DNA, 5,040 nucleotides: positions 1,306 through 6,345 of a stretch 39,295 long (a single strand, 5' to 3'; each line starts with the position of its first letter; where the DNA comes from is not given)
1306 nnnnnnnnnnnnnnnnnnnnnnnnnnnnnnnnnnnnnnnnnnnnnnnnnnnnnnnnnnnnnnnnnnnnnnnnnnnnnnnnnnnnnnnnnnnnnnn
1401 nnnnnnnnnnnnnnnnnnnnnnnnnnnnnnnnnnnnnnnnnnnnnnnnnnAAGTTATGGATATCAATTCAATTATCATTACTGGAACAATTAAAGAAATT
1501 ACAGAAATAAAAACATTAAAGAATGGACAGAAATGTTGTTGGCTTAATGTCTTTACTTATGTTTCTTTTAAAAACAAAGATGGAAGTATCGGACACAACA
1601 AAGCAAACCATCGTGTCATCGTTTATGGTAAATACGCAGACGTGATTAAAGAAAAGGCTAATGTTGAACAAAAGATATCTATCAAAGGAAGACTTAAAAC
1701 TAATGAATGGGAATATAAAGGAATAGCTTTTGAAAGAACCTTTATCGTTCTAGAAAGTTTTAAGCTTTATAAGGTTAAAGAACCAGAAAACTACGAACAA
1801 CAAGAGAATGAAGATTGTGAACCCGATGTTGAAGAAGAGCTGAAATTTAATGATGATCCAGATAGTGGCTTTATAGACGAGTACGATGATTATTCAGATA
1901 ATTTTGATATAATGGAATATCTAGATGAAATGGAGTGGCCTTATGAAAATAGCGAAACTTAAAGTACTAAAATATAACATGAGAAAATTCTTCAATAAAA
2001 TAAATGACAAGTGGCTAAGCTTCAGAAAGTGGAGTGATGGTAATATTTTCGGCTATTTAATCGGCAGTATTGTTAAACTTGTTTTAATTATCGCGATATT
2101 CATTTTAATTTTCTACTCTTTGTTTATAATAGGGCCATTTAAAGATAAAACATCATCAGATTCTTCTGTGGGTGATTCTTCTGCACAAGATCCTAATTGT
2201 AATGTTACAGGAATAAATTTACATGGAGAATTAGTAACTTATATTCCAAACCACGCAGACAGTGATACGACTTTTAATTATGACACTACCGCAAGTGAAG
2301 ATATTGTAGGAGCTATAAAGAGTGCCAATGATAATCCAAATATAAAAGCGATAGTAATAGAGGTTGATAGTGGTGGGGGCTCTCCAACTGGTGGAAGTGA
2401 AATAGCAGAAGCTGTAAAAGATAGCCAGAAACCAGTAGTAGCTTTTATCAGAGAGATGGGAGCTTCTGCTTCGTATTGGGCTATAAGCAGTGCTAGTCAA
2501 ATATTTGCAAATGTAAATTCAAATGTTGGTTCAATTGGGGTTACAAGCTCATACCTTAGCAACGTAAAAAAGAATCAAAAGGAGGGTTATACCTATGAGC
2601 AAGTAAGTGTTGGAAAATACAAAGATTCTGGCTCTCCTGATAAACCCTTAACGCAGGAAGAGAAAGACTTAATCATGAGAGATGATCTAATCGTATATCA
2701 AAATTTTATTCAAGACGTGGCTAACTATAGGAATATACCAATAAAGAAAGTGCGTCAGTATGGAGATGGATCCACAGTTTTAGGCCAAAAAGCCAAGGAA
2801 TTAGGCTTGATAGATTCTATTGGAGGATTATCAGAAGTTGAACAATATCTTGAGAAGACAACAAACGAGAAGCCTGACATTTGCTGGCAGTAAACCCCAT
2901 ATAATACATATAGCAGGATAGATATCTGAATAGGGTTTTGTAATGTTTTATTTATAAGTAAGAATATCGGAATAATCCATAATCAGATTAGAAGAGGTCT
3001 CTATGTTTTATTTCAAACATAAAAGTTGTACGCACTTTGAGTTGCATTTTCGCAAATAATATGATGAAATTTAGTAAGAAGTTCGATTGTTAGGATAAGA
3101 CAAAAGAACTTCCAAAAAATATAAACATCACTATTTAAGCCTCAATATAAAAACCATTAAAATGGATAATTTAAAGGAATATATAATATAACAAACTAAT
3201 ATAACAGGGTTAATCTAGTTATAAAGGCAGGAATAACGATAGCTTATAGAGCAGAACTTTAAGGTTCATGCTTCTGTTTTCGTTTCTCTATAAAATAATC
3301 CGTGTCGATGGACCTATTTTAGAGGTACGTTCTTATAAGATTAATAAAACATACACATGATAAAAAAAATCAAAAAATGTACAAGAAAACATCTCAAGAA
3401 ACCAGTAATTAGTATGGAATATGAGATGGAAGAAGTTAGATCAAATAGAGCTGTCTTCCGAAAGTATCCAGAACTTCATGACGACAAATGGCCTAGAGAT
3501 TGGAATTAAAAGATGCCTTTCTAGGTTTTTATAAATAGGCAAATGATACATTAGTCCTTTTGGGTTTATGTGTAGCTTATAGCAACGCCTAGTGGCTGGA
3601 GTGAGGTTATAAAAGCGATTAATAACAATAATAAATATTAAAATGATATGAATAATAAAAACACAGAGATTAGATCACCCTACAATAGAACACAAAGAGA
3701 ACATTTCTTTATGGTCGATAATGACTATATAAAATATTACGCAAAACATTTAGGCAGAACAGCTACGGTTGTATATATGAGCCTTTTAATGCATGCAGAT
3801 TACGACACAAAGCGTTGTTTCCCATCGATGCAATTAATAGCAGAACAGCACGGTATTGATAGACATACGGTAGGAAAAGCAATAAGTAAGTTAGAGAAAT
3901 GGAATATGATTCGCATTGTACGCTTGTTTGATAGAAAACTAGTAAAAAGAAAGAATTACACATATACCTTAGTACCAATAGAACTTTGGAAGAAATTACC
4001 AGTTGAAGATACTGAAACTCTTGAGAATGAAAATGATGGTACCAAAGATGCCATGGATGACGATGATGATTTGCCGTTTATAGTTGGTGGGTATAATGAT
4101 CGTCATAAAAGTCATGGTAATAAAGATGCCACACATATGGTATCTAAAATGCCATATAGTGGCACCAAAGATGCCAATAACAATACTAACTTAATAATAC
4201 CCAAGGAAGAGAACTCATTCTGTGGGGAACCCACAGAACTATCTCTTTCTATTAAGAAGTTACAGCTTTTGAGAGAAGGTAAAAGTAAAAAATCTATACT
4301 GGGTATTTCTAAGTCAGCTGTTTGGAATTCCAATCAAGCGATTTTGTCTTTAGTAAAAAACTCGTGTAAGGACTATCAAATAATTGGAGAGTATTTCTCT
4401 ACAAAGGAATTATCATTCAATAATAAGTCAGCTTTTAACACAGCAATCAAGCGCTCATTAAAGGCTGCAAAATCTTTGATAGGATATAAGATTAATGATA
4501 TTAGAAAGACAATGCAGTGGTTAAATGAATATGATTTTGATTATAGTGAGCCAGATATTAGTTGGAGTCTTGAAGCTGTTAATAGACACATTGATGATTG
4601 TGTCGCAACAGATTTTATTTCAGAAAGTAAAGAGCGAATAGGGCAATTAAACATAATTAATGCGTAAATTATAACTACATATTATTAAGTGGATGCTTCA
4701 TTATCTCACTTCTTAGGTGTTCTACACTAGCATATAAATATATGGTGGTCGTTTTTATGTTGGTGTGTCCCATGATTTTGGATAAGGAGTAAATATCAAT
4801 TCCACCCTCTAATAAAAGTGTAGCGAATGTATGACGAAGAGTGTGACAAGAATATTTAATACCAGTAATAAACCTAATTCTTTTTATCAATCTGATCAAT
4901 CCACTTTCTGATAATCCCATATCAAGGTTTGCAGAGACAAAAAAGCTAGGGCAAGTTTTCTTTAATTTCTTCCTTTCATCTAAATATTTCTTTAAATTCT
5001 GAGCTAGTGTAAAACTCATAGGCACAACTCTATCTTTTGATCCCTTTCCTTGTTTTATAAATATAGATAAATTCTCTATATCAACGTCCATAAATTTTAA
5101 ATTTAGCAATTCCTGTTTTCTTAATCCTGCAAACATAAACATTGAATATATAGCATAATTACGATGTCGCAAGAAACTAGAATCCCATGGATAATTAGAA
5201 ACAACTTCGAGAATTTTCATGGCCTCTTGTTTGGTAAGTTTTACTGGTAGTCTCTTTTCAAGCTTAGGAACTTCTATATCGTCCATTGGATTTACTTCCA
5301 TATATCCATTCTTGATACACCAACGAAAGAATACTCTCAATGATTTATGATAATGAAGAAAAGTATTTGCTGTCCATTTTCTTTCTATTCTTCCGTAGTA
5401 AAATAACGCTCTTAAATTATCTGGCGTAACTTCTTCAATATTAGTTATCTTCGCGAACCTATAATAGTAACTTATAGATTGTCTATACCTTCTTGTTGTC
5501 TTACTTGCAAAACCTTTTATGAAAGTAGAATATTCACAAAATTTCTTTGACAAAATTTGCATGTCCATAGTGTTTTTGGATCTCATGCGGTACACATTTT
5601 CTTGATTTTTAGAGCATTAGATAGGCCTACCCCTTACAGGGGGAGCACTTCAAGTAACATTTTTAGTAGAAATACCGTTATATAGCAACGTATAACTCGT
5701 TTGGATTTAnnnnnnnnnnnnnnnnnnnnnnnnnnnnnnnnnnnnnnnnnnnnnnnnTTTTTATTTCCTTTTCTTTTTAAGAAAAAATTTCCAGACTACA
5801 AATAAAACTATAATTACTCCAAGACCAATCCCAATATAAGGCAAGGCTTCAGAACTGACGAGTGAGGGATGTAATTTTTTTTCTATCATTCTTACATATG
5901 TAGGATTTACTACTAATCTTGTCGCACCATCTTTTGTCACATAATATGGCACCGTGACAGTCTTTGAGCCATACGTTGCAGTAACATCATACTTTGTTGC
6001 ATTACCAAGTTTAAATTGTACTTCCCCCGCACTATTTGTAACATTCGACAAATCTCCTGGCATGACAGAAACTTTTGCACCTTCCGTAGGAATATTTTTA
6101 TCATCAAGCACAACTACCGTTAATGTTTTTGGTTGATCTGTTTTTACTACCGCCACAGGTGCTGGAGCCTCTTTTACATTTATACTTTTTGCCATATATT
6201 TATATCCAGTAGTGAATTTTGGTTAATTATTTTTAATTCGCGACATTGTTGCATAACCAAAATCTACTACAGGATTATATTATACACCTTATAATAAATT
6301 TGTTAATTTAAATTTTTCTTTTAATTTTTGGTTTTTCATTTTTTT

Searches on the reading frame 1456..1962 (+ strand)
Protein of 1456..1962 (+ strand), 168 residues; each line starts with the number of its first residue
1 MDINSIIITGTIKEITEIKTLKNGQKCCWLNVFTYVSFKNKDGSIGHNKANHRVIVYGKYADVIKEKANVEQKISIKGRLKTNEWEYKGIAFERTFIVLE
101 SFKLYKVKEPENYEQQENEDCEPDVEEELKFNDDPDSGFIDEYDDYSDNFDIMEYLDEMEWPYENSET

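Call 68: search_protein_families(library=pfam, proteins=[window:1456-1962:+], max_evalue=0.001)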
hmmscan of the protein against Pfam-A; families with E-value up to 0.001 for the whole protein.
window:1456-1962:+ (168 aa): 1 family
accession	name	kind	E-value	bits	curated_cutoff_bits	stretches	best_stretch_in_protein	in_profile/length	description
PF00436.31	SSB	-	6e-12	46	26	1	3-103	1-102/104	Single-strand binding protein family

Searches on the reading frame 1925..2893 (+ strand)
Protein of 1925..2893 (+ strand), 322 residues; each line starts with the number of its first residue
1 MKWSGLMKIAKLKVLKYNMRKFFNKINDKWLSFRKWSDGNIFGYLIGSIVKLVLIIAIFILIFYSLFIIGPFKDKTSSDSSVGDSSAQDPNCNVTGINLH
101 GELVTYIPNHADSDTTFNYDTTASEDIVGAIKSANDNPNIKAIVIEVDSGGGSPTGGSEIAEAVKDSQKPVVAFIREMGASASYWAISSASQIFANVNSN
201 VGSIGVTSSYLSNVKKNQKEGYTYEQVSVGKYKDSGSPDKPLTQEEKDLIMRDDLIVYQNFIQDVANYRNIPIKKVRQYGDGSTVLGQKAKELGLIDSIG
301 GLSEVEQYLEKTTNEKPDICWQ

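Call 68: search_protein_families(library=pfam, proteins=[window:1925-2893:+], max_evalue=0.001)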
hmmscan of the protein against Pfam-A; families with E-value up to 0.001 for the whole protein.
window:1925-2893:+ (322 aa): 2 families
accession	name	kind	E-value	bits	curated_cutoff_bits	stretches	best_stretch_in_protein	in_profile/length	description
PF01343.23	Peptidase_S49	-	1.5e-31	109.9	24.9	1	165-312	3-150/154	Peptidase family S49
PF25145.1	NfeD1b_N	-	1e-06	28.9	40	1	130-208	22-99/189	NfeD1b, N-terminal domain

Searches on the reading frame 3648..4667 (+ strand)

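Call 34: search_protein_families(library=pfam, proteins=[window:3648-4667:+], max_evalue=0.01)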
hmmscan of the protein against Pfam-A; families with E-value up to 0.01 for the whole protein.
window:3648-4667:+ (339 aa): 5 families
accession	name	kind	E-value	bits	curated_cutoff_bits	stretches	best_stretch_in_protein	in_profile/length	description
PF13730.12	HTH_36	-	1.6e-10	41.1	25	1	34-84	2-51/55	Helix-turn-helix domain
PF21984.2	DnaD_N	-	0.00088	19.9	27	1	40-118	17-91/101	DnaD N-terminal domain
PF00392.27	GntR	-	0.0029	17.7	27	1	58-90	24-56/64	Bacterial regulatory proteins, gntR family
PF12802.13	MarR_2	-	0.0057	17.2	27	0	60-91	22-53/61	MarR family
PF08279.18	HTH_11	-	0.0068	16.7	25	0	61-90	18-46/55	HTH domain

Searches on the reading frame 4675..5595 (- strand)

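Call 34: search_protein_families(library=pfam, proteins=[window:4675-5595:-], max_evalue=0.01)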
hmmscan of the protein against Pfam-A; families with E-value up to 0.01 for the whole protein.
window:4675-5595:- (306 aa): 4 families
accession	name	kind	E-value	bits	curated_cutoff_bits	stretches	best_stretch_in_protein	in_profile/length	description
PF00589.27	Phage_integrase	-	7e-30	104.5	27.1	1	120-290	3-169/172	Phage integrase family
PF13495.12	Phage_int_SAM_4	-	1.4e-07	32.2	27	1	18-96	4-81/85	Phage integrase, N-terminal SAM-like domain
PF13102.12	Phage_int_SAM_5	-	1.1e-05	26.1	22.3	1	30-104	18-93/98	Phage integrase SAM-like domain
PF02899.23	Phage_int_SAM_1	-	0.0006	20.5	22.3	1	20-96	5-82/83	Phage integrase, N-terminal SAM-like domain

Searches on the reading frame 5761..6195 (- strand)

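Call 68: search_protein_families(library=pfam, proteins=[window:5761-6195:-], max_evalue=0.001)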
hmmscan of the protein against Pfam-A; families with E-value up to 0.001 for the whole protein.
window:5761-6195:- (144 aa): 2 families
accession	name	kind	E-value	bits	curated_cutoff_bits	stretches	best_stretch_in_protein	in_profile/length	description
PF13620.12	CarboxypepD_reg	-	0.00029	21.6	32.3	1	24-96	1-79/82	Carboxypeptidase regulatory-like domain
PF02369.22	Big_1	-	0.00067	20.1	34.9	1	23-79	19-85/93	Bacterial Ig-like domain (group 1)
